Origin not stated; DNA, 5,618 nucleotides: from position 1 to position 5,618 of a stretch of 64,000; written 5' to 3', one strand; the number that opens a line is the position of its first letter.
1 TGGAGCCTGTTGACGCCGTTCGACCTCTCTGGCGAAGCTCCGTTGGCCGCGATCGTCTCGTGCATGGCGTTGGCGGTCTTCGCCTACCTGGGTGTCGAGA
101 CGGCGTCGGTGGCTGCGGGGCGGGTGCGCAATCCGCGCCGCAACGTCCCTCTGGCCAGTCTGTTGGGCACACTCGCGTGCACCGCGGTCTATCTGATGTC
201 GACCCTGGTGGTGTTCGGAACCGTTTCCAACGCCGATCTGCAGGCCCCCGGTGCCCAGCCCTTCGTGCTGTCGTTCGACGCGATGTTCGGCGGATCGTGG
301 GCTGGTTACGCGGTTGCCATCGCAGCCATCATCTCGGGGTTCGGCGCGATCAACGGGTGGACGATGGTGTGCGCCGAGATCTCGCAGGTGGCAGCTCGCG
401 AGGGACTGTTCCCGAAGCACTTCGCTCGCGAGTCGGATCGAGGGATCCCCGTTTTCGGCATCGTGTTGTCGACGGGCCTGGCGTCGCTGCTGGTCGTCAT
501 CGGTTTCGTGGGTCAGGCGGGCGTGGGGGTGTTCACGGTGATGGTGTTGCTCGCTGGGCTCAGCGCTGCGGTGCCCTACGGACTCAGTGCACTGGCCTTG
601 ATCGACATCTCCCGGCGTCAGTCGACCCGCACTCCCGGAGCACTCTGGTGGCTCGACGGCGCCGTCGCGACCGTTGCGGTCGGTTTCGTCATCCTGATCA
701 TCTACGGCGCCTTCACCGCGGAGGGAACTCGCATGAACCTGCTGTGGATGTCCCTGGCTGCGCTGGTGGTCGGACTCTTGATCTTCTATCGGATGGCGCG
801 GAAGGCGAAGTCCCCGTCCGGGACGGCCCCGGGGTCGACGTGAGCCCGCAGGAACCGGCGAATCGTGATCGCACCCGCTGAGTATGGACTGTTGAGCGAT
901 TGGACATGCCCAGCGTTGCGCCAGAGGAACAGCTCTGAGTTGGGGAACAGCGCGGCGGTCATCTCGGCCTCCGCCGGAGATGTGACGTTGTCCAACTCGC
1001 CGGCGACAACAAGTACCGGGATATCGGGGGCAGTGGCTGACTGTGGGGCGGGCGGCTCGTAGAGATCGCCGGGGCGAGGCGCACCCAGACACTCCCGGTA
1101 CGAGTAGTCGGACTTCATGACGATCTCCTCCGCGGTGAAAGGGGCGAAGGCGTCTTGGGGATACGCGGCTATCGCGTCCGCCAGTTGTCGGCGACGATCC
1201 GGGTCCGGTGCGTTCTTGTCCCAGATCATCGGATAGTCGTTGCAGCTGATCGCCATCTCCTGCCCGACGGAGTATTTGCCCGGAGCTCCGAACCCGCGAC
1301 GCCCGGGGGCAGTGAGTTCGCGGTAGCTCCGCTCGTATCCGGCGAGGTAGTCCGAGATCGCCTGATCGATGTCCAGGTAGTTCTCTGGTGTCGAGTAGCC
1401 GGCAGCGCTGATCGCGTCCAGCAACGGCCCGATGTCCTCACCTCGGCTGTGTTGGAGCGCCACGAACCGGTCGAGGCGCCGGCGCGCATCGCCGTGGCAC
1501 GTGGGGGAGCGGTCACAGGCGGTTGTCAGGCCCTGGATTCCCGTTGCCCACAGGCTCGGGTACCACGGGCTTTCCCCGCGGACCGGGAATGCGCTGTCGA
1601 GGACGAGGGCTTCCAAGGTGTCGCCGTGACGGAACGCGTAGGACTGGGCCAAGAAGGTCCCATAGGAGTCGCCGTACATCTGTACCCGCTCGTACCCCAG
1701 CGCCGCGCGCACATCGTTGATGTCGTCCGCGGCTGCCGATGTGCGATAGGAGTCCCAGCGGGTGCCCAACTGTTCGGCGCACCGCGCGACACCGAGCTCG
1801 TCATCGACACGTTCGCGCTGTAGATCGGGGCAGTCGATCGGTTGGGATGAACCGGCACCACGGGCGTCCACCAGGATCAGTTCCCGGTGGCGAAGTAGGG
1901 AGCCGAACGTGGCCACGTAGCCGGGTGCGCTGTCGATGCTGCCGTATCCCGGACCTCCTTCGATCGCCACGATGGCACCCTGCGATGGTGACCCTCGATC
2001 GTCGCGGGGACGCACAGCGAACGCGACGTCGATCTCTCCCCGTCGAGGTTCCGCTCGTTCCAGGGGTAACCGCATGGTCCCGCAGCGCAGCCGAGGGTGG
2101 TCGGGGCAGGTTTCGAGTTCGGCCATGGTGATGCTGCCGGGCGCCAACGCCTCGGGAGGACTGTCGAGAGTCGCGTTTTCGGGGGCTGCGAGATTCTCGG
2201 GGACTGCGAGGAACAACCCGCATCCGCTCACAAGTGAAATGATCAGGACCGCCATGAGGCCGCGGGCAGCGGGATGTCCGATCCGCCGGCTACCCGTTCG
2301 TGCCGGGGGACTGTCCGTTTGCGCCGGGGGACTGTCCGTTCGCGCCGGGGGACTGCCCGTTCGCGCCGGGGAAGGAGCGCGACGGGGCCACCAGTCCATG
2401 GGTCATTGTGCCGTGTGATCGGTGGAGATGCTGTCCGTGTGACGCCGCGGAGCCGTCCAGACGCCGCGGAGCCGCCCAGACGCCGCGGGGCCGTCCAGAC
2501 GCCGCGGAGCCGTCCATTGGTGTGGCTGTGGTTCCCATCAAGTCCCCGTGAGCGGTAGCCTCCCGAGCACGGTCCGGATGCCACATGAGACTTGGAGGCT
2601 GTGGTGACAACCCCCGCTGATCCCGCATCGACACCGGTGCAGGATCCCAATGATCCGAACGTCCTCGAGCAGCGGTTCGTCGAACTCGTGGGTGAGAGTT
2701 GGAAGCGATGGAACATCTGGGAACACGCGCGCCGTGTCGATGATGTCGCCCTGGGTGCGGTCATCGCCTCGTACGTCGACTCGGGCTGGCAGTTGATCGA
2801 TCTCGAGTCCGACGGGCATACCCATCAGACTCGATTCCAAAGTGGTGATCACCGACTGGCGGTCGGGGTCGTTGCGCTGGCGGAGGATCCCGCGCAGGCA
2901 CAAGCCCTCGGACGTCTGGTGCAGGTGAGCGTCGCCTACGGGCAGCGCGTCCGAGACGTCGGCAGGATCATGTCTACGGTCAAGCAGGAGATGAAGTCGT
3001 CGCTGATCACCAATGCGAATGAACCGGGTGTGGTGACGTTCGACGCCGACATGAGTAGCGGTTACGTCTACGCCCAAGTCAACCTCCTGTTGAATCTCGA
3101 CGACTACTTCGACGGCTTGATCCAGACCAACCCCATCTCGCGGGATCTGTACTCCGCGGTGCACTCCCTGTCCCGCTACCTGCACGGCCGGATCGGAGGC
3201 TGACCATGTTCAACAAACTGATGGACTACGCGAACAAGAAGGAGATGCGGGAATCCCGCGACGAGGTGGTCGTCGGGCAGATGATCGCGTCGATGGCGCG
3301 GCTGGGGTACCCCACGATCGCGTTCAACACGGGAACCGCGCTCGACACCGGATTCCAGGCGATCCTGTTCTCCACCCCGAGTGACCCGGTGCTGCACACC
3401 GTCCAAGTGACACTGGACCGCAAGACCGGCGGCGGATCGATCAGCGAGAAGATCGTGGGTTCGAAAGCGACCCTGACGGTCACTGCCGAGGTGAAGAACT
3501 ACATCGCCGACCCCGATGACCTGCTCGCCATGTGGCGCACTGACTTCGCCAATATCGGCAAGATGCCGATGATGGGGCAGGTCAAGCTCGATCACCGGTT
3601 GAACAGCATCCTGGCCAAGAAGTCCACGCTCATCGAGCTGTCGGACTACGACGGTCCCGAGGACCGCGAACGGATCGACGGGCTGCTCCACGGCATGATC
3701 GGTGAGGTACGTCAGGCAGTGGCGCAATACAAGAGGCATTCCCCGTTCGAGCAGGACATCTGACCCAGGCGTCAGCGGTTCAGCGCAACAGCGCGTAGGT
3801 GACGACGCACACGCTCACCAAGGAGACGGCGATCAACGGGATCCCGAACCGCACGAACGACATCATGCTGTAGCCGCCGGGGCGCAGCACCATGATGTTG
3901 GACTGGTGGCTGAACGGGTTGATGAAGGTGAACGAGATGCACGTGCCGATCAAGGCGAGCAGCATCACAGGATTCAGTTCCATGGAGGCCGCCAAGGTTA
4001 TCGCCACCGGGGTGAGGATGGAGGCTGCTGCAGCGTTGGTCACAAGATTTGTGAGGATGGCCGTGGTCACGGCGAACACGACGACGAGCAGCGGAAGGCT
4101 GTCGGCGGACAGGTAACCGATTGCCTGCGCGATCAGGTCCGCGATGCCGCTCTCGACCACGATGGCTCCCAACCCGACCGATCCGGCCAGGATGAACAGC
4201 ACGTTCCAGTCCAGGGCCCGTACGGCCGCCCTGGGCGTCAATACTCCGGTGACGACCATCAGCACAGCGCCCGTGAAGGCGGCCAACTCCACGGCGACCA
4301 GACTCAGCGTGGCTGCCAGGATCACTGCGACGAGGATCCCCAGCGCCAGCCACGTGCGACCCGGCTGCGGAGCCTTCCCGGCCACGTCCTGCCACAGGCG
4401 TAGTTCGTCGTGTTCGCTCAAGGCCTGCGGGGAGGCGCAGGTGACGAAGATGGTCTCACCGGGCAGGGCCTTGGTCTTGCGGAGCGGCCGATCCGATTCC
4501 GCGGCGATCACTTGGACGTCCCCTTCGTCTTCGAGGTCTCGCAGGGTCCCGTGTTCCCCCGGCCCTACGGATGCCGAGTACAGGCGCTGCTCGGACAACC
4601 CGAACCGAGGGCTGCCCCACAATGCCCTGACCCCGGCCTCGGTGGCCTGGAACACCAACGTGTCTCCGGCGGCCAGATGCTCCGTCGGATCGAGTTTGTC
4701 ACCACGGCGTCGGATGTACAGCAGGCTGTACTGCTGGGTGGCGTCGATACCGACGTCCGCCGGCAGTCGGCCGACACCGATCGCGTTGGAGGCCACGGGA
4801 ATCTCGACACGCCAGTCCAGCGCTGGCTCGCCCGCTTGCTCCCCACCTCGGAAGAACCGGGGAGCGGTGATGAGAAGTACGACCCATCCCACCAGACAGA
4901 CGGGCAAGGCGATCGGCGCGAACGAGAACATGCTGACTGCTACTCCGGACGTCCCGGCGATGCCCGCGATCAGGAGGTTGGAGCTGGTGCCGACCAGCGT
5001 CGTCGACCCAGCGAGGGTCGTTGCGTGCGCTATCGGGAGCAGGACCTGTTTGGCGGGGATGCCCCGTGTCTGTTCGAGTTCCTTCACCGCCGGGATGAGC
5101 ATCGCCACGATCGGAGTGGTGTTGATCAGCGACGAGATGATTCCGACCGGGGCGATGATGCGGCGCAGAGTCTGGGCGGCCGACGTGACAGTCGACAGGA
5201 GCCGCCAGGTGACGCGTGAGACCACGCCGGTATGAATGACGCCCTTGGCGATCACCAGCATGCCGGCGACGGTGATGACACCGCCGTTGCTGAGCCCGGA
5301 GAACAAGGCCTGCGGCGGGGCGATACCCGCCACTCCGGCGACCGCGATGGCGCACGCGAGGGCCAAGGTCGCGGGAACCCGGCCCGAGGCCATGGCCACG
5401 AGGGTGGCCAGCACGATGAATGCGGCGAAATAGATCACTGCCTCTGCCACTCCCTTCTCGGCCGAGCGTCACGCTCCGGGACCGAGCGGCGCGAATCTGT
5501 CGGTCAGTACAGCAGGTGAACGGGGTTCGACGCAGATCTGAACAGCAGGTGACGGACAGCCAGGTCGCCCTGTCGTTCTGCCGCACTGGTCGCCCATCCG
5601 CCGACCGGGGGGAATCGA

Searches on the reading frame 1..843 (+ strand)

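Call 58: search_protein_families(library=pfam, proteins=[window:1-843:+], max_evalue=0.001)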
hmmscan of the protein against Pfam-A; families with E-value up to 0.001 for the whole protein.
window:1-843:+ (280 aa): 2 families
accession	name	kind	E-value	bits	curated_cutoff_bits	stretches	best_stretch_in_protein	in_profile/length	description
PF13520.12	AA_permease_2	-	3.9e-25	89.1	27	1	18-250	190-422/427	Amino acid permease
PF00324.27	AA_permease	-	3.6e-20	72.5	24.6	1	12-261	190-449/470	Amino acid permease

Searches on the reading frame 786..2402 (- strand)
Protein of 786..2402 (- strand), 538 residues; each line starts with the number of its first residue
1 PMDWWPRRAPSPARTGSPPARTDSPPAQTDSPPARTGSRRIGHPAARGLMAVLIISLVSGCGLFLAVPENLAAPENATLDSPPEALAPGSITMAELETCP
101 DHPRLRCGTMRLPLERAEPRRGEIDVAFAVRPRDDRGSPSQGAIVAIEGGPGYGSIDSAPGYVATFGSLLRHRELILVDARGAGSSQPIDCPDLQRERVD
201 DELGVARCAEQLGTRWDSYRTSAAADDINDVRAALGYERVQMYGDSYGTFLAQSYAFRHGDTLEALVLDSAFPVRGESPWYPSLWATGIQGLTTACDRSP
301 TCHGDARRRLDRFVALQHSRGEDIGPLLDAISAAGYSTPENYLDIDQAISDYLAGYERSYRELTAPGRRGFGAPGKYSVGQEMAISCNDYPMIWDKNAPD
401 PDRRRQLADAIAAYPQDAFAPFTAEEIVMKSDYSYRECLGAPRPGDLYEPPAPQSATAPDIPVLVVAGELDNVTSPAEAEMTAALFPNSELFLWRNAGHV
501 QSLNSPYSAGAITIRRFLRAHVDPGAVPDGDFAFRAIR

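Call 19: search_protein_families(library=pfam, proteins=[window:786-2402:-], max_evalue=0.001)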
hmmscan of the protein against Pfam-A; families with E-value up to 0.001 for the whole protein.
window:786-2402:- (538 aa): 3 families
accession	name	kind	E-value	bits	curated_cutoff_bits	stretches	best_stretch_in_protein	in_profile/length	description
PF00561.26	Abhydrolase_1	-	1.5e-18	67.8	25.8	2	143-271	2-102/245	alpha/beta hydrolase fold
PF08386.16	Abhydrolase_4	-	1.8e-08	34.9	21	1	437-519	14-92/103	TAP-like protein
PF12146.15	Hydrolase_4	-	2e-05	24.4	27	0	175-272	34-110/239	Serine aminopeptidase, S33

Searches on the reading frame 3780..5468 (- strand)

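Call 19: search_protein_families(library=pfam, proteins=[window:3780-5468:-], max_evalue=0.001)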
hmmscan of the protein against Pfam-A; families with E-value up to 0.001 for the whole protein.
window:3780-5468:- (562 aa): 2 families
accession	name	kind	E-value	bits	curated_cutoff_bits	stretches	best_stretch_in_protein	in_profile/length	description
PF03600.22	CitMHS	-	5.2e-58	197.2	31.9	2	24-507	2-335/336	Citrate transporter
PF00939.25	Na_sulph_symp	-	7.2e-10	38.9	27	1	391-555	291-460/472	Sodium:sulfate symporter transmembrane region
